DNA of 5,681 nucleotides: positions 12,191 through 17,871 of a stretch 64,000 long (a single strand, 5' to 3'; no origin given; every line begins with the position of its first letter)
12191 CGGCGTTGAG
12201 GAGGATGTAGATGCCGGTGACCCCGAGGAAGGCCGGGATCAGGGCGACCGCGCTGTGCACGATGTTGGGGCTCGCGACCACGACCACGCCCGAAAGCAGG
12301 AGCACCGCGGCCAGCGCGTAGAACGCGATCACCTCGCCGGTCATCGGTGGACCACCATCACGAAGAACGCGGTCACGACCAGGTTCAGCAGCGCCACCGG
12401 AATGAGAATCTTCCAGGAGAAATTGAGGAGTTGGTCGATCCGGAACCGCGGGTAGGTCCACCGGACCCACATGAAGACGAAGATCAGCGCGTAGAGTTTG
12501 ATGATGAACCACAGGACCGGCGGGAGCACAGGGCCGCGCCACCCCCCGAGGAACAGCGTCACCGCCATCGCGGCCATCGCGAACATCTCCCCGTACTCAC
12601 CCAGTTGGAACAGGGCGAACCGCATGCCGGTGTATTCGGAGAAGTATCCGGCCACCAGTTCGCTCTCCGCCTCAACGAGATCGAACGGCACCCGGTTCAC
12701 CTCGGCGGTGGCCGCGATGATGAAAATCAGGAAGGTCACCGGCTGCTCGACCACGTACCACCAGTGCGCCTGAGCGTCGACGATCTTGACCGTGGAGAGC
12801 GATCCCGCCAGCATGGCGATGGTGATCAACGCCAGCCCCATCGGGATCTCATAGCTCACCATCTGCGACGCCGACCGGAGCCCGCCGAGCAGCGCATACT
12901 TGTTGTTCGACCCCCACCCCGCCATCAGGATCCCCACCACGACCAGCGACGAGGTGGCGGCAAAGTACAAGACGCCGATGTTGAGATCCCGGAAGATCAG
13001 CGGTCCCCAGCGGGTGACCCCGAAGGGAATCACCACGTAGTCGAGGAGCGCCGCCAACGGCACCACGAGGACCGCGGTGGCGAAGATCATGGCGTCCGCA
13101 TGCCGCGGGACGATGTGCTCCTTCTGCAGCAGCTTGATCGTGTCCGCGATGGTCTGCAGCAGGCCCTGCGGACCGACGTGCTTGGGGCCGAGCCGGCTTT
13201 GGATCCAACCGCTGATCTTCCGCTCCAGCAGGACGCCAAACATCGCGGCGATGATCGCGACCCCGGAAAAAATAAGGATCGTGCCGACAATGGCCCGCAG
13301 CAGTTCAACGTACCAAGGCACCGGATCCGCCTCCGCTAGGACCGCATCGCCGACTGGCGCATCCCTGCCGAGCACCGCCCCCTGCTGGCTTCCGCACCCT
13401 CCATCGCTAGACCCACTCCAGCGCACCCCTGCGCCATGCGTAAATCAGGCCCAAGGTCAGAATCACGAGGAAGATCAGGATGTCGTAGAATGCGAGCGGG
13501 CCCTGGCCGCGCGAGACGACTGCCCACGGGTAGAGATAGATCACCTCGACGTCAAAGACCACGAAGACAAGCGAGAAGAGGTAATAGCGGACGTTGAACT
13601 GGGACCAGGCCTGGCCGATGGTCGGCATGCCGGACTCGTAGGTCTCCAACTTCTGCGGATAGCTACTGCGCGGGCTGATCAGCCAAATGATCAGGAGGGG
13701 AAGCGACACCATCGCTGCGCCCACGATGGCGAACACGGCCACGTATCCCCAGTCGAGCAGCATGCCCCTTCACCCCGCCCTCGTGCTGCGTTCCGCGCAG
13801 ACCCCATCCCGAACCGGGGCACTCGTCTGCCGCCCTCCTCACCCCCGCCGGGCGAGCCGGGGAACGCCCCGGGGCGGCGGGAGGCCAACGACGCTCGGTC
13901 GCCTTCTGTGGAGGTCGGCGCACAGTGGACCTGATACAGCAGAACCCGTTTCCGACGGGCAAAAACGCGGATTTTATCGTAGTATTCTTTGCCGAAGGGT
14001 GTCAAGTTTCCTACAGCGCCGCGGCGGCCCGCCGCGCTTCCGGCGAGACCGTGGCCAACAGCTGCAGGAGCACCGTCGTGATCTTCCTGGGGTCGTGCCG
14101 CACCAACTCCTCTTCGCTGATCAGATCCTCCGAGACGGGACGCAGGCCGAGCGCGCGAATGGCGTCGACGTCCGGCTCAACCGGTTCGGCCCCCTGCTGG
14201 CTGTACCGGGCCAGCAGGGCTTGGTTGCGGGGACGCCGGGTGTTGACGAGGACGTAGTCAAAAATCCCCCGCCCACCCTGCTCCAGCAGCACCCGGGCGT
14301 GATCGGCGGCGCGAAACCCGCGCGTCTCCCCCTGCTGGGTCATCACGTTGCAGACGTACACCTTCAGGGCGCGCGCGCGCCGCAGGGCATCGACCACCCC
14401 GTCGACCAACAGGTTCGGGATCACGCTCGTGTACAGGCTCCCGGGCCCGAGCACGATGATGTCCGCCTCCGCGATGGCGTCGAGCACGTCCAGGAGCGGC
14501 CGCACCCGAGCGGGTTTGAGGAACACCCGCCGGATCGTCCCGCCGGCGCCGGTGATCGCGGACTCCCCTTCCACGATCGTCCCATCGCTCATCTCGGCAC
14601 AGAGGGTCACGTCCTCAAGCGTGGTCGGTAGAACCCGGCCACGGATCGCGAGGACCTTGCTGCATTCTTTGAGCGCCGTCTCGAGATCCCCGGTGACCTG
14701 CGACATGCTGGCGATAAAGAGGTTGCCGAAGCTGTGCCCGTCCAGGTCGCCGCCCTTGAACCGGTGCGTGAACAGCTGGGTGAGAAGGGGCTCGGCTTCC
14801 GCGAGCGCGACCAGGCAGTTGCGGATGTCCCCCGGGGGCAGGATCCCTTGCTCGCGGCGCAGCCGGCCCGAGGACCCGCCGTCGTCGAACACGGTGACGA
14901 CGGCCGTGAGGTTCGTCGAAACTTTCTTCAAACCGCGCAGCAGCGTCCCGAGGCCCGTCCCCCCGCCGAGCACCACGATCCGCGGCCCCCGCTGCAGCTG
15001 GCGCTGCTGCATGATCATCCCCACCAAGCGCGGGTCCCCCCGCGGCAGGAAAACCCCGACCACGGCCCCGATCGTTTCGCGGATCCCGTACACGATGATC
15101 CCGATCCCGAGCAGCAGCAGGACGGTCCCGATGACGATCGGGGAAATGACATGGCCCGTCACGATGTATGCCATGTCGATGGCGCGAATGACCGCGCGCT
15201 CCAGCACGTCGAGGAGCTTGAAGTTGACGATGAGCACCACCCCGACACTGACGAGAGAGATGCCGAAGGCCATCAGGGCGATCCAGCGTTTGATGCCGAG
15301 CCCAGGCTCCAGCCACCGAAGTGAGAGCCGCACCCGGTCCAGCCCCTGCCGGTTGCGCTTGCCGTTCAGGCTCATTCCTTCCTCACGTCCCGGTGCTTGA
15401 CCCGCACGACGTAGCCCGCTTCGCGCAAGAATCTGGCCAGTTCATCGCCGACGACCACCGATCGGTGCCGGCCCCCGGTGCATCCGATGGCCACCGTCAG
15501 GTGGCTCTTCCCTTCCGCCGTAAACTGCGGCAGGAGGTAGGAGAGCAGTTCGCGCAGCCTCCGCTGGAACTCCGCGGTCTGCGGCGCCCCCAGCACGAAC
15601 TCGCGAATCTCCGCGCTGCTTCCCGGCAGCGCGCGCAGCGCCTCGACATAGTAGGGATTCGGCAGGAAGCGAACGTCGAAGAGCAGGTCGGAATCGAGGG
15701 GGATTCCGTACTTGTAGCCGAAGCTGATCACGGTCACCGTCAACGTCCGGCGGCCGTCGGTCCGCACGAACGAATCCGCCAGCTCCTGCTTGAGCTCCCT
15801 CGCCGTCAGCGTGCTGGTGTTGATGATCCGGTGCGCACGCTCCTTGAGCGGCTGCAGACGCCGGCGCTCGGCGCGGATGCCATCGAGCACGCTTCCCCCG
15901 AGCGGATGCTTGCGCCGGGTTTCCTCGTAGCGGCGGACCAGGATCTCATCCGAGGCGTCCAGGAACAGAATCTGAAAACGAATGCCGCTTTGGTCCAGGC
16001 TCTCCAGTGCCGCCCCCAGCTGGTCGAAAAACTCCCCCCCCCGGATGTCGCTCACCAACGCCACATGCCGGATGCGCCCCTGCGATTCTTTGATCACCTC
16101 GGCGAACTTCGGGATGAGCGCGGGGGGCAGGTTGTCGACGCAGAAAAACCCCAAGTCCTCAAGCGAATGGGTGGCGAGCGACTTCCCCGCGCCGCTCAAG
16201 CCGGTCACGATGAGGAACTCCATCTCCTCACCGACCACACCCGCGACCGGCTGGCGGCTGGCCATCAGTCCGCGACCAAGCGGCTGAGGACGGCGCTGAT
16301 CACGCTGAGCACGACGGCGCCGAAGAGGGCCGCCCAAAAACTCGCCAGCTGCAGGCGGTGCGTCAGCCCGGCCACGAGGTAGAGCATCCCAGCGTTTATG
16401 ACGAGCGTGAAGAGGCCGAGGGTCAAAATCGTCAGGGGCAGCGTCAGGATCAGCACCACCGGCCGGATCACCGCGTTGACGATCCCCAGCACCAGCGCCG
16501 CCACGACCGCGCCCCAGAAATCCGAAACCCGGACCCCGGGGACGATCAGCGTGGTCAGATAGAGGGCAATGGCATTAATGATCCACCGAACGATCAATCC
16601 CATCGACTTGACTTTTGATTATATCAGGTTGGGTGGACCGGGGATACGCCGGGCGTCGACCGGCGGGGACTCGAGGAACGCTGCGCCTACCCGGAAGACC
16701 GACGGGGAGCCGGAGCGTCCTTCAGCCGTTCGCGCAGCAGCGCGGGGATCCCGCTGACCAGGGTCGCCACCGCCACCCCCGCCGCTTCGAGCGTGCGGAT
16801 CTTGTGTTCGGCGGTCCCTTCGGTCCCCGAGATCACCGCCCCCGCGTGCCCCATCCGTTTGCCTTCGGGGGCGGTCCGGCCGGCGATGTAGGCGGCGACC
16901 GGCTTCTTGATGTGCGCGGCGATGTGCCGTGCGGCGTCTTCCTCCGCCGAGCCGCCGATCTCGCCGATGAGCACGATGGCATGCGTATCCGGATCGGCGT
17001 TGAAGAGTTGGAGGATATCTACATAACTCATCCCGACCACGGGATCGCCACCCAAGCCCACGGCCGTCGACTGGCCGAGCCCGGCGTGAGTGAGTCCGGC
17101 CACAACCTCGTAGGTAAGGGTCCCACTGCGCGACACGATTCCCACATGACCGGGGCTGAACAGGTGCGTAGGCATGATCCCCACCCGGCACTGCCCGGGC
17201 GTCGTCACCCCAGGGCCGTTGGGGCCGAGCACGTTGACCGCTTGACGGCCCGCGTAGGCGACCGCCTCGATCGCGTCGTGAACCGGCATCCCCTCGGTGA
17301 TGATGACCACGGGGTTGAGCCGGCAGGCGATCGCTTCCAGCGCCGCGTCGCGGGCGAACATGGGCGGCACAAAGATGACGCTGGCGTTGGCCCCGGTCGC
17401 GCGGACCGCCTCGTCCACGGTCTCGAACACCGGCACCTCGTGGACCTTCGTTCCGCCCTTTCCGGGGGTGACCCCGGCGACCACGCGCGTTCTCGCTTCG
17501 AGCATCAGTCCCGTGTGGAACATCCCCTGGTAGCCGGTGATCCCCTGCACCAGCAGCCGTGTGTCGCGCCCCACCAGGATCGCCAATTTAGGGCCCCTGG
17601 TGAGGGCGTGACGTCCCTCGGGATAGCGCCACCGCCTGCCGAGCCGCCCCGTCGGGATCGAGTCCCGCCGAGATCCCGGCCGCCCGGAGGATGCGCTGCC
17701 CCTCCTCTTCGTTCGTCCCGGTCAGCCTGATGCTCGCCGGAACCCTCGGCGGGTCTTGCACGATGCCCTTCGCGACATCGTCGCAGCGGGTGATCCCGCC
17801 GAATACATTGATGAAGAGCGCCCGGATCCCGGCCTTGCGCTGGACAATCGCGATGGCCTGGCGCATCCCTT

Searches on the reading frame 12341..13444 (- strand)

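Call 22: search_protein_families(library=pfam, proteins=[window:12341-13444:-], max_evalue=0.00001)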
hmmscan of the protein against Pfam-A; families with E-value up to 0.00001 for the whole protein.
window:12341-13444:- (367 aa): 1 family
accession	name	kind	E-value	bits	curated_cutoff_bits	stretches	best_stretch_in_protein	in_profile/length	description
PF00146.26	NADHdh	-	5e-119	397.5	27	1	56-359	4-298/298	NADH dehydrogenase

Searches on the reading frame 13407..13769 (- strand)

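Call 23: search_protein_families(library=pfam, proteins=[window:13407-13769:-], max_evalue=0.00001)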
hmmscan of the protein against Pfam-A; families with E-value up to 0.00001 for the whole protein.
window:13407-13769:- (120 aa): 1 family
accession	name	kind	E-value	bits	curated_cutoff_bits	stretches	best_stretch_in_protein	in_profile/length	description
PF00507.24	Oxidored_q4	-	1.1e-35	122.2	23.3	1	24-119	4-99/99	NADH-ubiquinone/plastoquinone oxidoreductase, chain 3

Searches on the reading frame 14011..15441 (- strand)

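Call 23: search_protein_families(library=pfam, proteins=[window:14011-15441:-], max_evalue=0.00001)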
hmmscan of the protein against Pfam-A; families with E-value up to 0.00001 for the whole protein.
window:14011-15441:- (476 aa): 1 family
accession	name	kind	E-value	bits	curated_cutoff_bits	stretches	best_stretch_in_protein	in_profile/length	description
PF01933.23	CofD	-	3.3e-113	378.1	30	1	155-441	1-290/290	2-phospho-L-lactate transferase CofD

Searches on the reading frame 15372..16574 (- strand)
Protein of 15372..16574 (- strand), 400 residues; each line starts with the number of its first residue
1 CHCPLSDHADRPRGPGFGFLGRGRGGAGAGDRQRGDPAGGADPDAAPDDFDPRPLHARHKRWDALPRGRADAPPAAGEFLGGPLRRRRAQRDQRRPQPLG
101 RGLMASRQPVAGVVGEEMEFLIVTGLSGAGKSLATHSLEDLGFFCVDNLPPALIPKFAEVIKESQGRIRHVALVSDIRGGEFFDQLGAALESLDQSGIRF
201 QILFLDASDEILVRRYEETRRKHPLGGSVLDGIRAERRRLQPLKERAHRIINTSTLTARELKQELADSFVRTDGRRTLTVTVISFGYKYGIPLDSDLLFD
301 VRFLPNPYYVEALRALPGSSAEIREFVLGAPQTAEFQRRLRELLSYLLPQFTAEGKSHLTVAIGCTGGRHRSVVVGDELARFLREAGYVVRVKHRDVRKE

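Call 23: search_protein_families(library=pfam, proteins=[window:15372-16574:-], max_evalue=0.00001)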
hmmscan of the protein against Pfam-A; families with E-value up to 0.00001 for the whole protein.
window:15372-16574:- (400 aa): 2 families
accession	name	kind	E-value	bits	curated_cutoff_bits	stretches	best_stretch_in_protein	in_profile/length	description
PF03668.21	RapZ-like_N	-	4e-50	170.1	25.4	1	118-269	1-154/158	RapZ-like N-terminal domain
PF22740.1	PapZ_C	-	2.4e-45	154.1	27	1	278-397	1-120/121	RapZ C-terminal domain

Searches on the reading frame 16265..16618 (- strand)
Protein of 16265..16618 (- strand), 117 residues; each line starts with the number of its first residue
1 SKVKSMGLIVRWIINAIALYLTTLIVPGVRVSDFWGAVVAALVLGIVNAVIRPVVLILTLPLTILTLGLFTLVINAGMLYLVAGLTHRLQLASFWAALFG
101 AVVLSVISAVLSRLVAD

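Call 23: search_protein_families(library=pfam, proteins=[window:16265-16618:-], max_evalue=0.00001)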
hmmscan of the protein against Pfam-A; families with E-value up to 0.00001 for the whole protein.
window:16265-16618:- (117 aa): 1 family
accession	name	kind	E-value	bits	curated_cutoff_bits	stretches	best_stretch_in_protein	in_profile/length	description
PF04020.18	Phage_holin_4_2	-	6.2e-35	120.4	28.8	1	6-110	1-105/105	Mycobacterial 4 TMS phage holin, superfamily IV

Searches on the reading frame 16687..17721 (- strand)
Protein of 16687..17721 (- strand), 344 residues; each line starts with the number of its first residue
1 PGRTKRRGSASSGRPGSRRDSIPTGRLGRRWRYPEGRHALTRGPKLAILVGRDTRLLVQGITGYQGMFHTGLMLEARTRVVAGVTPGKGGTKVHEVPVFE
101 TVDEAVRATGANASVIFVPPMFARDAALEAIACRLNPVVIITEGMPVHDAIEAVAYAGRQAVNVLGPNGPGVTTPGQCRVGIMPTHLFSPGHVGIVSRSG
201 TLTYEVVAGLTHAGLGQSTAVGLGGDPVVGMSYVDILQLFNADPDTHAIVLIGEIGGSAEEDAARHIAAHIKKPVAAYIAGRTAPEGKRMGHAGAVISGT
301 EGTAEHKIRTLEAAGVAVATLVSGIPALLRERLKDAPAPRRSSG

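Call 23: search_protein_families(library=pfam, proteins=[window:16687-17721:-], max_evalue=0.00001)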
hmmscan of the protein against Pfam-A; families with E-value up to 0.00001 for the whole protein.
window:16687-17721:- (344 aa): 3 families
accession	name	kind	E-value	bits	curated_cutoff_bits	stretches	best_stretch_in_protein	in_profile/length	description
PF02629.25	CoA_binding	-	2.6e-24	86.2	22.3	1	53-144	3-97/97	CoA binding domain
PF00549.24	Ligase_CoA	-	6.4e-19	68.8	24.5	1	196-316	1-127/128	CoA-ligase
PF13607.11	Succ_CoA_lig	-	8e-12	45.5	27.4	1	190-297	1-107/138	Succinyl-CoA ligase like flavodoxin domain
